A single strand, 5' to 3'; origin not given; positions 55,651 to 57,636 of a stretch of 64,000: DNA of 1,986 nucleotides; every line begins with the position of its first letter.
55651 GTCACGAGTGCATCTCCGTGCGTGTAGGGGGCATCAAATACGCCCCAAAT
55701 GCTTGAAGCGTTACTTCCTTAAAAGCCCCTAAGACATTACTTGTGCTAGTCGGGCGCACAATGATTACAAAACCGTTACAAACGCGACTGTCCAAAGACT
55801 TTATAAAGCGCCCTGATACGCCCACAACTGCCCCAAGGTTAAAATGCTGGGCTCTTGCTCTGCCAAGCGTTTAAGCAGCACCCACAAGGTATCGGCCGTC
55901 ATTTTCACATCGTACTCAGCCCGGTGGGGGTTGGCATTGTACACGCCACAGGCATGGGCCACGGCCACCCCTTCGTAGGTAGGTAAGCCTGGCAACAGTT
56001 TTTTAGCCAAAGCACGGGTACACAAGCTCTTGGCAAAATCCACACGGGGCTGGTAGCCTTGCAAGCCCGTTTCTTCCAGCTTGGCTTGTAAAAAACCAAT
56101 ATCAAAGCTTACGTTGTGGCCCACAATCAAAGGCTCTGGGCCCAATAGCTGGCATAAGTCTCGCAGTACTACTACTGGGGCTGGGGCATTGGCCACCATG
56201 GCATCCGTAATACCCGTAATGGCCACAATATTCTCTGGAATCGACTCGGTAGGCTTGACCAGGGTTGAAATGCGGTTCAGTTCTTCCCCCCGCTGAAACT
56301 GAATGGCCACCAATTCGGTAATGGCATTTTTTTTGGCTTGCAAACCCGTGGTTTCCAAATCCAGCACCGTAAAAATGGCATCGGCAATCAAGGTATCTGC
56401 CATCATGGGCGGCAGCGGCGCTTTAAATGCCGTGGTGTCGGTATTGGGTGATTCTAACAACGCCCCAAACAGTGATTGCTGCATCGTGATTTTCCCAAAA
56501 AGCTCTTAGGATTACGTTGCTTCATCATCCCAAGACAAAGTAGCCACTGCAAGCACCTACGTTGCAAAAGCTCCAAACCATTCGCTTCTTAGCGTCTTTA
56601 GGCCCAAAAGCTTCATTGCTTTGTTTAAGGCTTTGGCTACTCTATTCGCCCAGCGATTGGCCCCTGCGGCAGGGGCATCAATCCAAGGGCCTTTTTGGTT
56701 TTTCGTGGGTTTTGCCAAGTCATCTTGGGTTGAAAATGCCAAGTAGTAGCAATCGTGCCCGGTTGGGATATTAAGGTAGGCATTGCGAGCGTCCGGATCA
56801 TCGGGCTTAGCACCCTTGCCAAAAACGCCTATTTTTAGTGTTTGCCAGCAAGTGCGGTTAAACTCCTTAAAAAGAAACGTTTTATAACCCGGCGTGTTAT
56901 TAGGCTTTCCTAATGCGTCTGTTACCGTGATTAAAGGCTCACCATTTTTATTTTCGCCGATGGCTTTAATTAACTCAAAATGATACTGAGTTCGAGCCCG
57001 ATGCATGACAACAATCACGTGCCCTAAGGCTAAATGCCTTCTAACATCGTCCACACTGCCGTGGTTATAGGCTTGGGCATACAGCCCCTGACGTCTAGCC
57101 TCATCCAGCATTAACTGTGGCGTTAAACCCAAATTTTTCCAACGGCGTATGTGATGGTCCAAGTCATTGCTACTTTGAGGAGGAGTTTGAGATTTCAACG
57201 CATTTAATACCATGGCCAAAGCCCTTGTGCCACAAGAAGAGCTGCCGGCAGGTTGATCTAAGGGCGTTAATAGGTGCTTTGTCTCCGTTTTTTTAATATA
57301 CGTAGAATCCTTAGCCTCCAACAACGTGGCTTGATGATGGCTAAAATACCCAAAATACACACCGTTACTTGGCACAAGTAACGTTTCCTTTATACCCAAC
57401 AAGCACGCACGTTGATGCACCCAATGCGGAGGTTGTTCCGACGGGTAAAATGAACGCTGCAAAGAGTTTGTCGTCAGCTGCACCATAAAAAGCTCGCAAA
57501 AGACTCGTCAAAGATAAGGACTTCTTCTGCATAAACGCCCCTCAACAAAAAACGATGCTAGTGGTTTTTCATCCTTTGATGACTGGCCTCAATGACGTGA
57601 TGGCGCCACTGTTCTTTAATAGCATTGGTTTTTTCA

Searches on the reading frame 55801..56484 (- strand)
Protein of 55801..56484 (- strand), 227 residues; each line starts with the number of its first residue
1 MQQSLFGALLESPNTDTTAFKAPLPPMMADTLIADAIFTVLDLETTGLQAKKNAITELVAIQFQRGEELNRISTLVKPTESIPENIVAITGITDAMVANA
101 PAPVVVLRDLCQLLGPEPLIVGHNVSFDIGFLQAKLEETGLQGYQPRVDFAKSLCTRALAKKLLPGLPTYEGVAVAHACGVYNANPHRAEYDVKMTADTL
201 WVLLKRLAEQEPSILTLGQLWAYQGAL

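Call 6: search_protein_families(library=pfam, proteins=[window:55801-56484:-], max_evalue=0.1)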
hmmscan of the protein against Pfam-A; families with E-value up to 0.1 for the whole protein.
window:55801-56484:- (227 aa): 4 families
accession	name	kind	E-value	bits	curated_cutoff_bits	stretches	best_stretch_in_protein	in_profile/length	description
PF00929.31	RNase_T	-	2.9e-32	112.9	24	1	40-198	2-162/164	Exonuclease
PF04857.26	CAF1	-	0.0011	18.8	24.2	0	113-136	202-225/320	CAF1 family ribonuclease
PF13482.12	RNase_H_2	-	0.0024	18.3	22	1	41-154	3-96/165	RNase_H superfamily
PF01612.26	DNA_pol_A_exo1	-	0.015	15.6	23.6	1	41-152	25-109/173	3'-5' exonuclease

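Call 19: find_related_loci(query=window:55801-56484:-, collection=genome_contigs, flank=6000)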
Query window:55801-56484:- (227 aa) in genome_contigs; peptide patterns used: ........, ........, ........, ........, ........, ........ (x = any residue, [..] = any of these).
400 stretches matched a pattern; 314 encode a relative of the query (tblastn E <= 1e-3); the best 80 are kept; 80 distinct loci.
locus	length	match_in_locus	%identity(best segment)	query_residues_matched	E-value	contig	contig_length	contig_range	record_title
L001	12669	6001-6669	58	1-227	3e-85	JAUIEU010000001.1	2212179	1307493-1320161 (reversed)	MAG: bacterium isolate 8_bin.45 NODE_1_length_2212179_cov_10.410928, whole genome shotgun sequence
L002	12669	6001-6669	53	1-227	4e-75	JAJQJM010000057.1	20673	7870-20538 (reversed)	MAG: Vampirovibrio sp. isolate C_No_T20_B_bin.46 scaffold_1741, whole genome shotgun sequence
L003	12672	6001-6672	55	1-227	4e-74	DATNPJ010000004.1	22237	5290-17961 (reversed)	MAG TPA_asm: Coleofasciculaceae cyanobacterium isolate SMAG_U16478 k141_1096560, whole genome shotgun sequence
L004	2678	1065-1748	51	1-224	6e-75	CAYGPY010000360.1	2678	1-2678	MAG TPA_asm: uncultured Vampirovibrionales bacterium isolate ERP117304_co3_122 genome assembly, contig: NODE_57758_lengt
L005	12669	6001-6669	52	1-227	1e-71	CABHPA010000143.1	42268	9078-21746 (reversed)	MAG: Candidatus Melainabacteria bacterium isolate Melainabacteria_sp_nbed3b74 genome assembly, contig: NODE_2546_length_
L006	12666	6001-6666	49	1-227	2e-66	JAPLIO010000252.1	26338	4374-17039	MAG: Candidatus Melainabacteria bacterium isolate LacPavin_0419_WC70S_MAG_44_8 LacPavin_0419_WC70S_scaffold_1224390, who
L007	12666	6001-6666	48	1-227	7e-68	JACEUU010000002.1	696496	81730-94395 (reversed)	MAG: Vampirovibrio sp. isolate DET50b Vampirovibrio_DET50b_c60_B, whole genome shotgun sequence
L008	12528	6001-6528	37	30-207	5e-29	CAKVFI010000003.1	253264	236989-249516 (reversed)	MAG: uncultured Clostridia bacterium isolate REFINED_METABAT215_TOP10_CONTIGS_1500_ASSEMBLY_K77_MERGED__Hadza_MoBio_hadz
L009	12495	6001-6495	39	33-204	6e-29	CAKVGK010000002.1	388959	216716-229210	MAG: uncultured Clostridia bacterium isolate REFINED_METABAT215_TOP10_CONTIGS_1500_ASSEMBLY_K77_MERGED__Hadza_MoBio_hadz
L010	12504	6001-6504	38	30-204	5e-29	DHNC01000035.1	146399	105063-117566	MAG TPA_asm: Christensenella sp. UBA4626 UBA4626_contig_1088, whole genome shotgun sequence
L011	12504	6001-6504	38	30-204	1e-28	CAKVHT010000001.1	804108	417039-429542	MAG: uncultured Clostridia bacterium isolate REFINED_METABAT215_TOP10_CONTIGS_1500_ASSEMBLY_K77_MERGED__Nepal_MoBio_Fibe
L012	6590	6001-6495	38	33-204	3e-28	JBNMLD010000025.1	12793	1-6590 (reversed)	MAG: Candidatus Onthoplasma sp. isolate CM_BacOnt1327.26 k141_267549_length_12793_cov_21.0211, whole genome shotgun sequ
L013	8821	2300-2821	36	26-206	1e-27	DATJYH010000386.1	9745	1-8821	MAG TPA_asm: Puia sp. isolate SMAG_U15147 k141_1528637, whole genome shotgun sequence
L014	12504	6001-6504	38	30-204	2e-27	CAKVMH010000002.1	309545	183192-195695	MAG: uncultured Clostridia bacterium isolate REFINED_METABAT215_TOP10_CONTIGS_1500_ASSEMBLY_K77_MERGED__Hadza_MoBio_hadz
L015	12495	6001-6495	38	33-204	4e-27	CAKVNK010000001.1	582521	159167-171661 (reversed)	MAG: uncultured Clostridia bacterium isolate REFINED_METABAT215_TOP10_CONTIGS_1500_ASSEMBLY_K77_MERGED__Hadza_MoBio_hadz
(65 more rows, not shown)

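Call 47: find_homologous_proteins(query=window:55801-56484:-, max_evalue=1e-40)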
Query window:55801-56484:- (227 aa): 184 proteins with E <= 1e-40 among 1032 candidates; the best 120 are listed.
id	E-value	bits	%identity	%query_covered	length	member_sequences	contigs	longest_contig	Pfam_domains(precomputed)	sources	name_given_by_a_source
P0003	1.4e-130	452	91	100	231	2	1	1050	PF00929.32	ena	-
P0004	3.6e-129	447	90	100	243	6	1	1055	PF00929.32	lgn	-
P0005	1.0e-101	357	72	100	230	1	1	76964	PF00929.32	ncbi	ncbi:MAG: 3'-5' exonuclease [Vampirovibrionales bacterium]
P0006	1.3e-79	285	59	100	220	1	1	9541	PF00929.32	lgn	-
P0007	2.0e-78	281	58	100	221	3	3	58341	PF00929.32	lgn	-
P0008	2.4e-76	274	58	100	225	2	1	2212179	PF00929.32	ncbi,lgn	-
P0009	4.6e-75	270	57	98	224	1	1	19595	PF00929.32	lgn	-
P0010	6.5e-75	270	58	98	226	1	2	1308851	PF00929.32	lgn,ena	-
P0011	1.4e-74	269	58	100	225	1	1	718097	PF00929.32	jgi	-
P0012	2.6e-72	261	57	98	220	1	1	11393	PF00929.32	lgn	-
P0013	6.5e-72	260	56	100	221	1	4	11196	PF00929.32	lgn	-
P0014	1.1e-71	259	56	100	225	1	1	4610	PF00929.32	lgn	-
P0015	1.2e-71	259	55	100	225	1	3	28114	PF00929.32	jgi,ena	jgi:DNA polymerase III epsilon subunit family exonuclease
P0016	8.1e-71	256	55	100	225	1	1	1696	PF00929.32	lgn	-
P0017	9.3e-71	256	54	100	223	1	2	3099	PF00929.32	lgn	-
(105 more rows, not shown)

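Call 48: find_encoding_contigs(protein=P0003, flank=3000)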
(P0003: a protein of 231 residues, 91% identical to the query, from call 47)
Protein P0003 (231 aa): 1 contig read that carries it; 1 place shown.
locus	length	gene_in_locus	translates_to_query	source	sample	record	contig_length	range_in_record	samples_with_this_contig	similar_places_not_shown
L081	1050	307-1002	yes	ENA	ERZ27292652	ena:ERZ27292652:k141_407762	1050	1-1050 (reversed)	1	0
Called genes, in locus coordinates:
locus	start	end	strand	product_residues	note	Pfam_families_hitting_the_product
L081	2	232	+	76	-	?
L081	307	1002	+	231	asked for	PF00929:RNase_T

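Call 49: find_encoding_contigs(protein=P0004, flank=3000)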
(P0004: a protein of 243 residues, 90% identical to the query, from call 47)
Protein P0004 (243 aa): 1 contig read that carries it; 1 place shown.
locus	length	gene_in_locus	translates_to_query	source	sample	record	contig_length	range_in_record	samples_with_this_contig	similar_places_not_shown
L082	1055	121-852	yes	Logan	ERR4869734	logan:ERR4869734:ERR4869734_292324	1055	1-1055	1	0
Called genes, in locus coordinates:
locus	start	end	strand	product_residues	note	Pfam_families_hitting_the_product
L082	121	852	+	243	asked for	PF00929:RNase_T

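Call 50: find_encoding_contigs(protein=P0005, flank=6000)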
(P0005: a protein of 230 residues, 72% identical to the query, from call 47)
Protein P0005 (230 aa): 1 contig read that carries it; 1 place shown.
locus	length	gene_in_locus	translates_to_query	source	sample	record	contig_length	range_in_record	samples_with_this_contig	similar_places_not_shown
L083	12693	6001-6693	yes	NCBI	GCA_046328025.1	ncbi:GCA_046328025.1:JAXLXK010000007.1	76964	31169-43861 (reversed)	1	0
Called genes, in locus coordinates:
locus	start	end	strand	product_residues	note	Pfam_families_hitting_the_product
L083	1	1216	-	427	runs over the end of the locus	PF01935:DUF87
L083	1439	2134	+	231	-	-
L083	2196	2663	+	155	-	PF00595:PDZ (faint), PF17820:PDZ_6 (weak)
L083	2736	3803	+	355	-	PF00106:adh_short (weak), PF01073:3Beta_HSD, PF01370:Epimerase, PF02719:Polysacc_synt_2, PF04321:RmlD_sub_bind, PF08659:KR, PF16363:GDP_Man_Dehyd, PF07993:NAD_binding_4 (weak)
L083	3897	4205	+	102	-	-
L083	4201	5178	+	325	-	PF02826:2-Hacid_dh_C (weak), PF07991:KARI_N, PF03807:F420_oxidored (faint), PF01450:KARI_C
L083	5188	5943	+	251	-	-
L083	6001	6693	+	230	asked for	PF00929:RNase_T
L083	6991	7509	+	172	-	PF01467:CTP_transf_like, PF08218:Citrate_ly_lig (faint)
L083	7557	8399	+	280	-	-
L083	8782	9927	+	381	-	PF03775:MinC_C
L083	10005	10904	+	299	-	PF00142:Fer4_NifH (faint), PF01656:CbiA, PF02374:ArsA_ATPase, PF06564:CBP_BcsQ, PF09140:MipZ, PF10609:ParA, PF13614:AAA_31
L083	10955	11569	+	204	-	PF03776:MinE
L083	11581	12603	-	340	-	PF01557:FAA_hydrolase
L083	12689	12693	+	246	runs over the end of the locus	PF01144:CoA_trans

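Call 53: list_cluster_members(proteins=[P0003, P0004, window:55801-56484:-])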
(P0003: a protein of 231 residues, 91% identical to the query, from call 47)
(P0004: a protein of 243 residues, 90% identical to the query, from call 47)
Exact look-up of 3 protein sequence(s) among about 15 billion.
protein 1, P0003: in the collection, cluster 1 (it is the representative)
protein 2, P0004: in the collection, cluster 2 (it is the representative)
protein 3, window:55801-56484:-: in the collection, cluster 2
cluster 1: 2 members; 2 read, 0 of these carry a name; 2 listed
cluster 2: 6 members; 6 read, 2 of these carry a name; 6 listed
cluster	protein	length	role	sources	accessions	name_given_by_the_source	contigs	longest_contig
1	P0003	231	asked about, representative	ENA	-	-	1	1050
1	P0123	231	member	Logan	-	-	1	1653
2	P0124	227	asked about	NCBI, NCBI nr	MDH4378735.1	MAG: 3'-5' exonuclease [Vampirovibrionales bacterium] | 3'-5' exonuclease [Vampirovibrionales bacterium]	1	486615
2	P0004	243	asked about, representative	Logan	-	-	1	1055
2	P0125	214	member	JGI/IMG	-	DNA polymerase III epsilon subunit family exonuclease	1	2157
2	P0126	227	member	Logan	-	-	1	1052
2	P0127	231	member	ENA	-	-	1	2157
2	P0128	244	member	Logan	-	-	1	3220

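Call 54: find_encoding_contigs(protein=P0128, flank=3000)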
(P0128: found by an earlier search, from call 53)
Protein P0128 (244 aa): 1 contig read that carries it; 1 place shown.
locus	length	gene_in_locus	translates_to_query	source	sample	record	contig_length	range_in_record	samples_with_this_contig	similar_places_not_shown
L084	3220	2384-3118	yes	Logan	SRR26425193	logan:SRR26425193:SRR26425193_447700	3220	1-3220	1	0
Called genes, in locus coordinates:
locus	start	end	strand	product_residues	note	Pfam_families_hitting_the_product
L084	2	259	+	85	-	?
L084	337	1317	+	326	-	PF02826:2-Hacid_dh_C (weak), PF03807:F420_oxidored (weak), PF07991:KARI_N, PF01450:KARI_C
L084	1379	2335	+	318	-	-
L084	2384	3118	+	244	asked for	PF00929:RNase_T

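Call 55: find_encoding_contigs(protein=P0125, flank=3000)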
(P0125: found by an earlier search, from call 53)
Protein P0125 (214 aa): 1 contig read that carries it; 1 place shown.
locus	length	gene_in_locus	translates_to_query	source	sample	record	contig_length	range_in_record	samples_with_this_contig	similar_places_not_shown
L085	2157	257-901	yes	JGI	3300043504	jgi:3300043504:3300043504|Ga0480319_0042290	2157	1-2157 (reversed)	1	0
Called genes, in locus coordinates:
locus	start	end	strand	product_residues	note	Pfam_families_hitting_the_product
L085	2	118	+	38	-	?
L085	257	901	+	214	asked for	PF00929:RNase_T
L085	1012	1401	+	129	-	-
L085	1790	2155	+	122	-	?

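Call 56: find_encoding_contigs(protein=P0123, flank=3000)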
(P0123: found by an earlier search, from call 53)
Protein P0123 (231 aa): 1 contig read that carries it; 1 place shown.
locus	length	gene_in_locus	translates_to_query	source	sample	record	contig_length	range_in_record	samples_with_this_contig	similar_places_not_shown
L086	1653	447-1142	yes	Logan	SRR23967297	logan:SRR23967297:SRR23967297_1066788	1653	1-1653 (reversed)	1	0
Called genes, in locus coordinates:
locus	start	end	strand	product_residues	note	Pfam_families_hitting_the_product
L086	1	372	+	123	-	?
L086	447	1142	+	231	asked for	PF00929:RNase_T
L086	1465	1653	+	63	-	?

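Call 61: find_encoding_contigs(protein=P0126, flank=3000)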
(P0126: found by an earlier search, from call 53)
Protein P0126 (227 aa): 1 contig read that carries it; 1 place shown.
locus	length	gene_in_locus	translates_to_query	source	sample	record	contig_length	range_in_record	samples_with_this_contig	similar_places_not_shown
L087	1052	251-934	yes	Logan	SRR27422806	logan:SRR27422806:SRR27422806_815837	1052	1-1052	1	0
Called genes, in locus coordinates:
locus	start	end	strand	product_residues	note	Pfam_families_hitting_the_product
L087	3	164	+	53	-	?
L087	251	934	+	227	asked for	PF00929:RNase_T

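Call 62: find_encoding_contigs(protein=P0127, flank=3000)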
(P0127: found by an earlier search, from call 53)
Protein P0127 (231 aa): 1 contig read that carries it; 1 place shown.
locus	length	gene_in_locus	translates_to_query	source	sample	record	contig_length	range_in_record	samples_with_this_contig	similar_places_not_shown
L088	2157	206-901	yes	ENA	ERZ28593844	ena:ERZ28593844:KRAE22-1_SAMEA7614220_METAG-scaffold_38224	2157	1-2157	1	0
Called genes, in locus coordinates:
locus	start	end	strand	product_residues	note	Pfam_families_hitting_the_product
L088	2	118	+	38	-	?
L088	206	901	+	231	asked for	PF00929:RNase_T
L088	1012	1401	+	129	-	-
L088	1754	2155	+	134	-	?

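Call 65: find_homologous_proteins(query=L085:1012-1401:+, max_evalue=0.01)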
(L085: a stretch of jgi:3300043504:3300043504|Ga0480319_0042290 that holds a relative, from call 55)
Query L085:1012-1401:+ (129 aa): 1 proteins with E <= 0.01 among 9 candidates.
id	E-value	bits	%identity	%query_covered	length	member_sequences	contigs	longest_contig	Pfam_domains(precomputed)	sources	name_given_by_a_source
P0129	3.6e-79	281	100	100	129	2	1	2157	-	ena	-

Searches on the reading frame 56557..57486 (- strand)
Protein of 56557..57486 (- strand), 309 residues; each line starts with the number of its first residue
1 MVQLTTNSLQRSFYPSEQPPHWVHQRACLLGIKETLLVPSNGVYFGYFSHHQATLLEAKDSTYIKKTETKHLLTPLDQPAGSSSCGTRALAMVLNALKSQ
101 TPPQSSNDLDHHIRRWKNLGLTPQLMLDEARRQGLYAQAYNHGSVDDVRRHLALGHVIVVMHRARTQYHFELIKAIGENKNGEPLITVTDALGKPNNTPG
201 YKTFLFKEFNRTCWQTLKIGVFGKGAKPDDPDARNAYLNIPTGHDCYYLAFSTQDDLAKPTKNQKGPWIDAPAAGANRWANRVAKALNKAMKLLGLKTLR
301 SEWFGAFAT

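Call 6: search_protein_families(library=pfam, proteins=[window:56557-57486:-], max_evalue=0.1)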
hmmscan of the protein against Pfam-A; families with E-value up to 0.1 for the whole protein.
window:56557-57486:- (309 aa): 2 families
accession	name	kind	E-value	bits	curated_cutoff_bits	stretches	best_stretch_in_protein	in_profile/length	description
PF03412.21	Peptidase_C39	-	0.0026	18.1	22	1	82-180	10-99/133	Peptidase C39 family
PF05023.20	Phytochelatin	-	0.036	13.7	24.9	1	76-134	41-96/210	Phytochelatin synthase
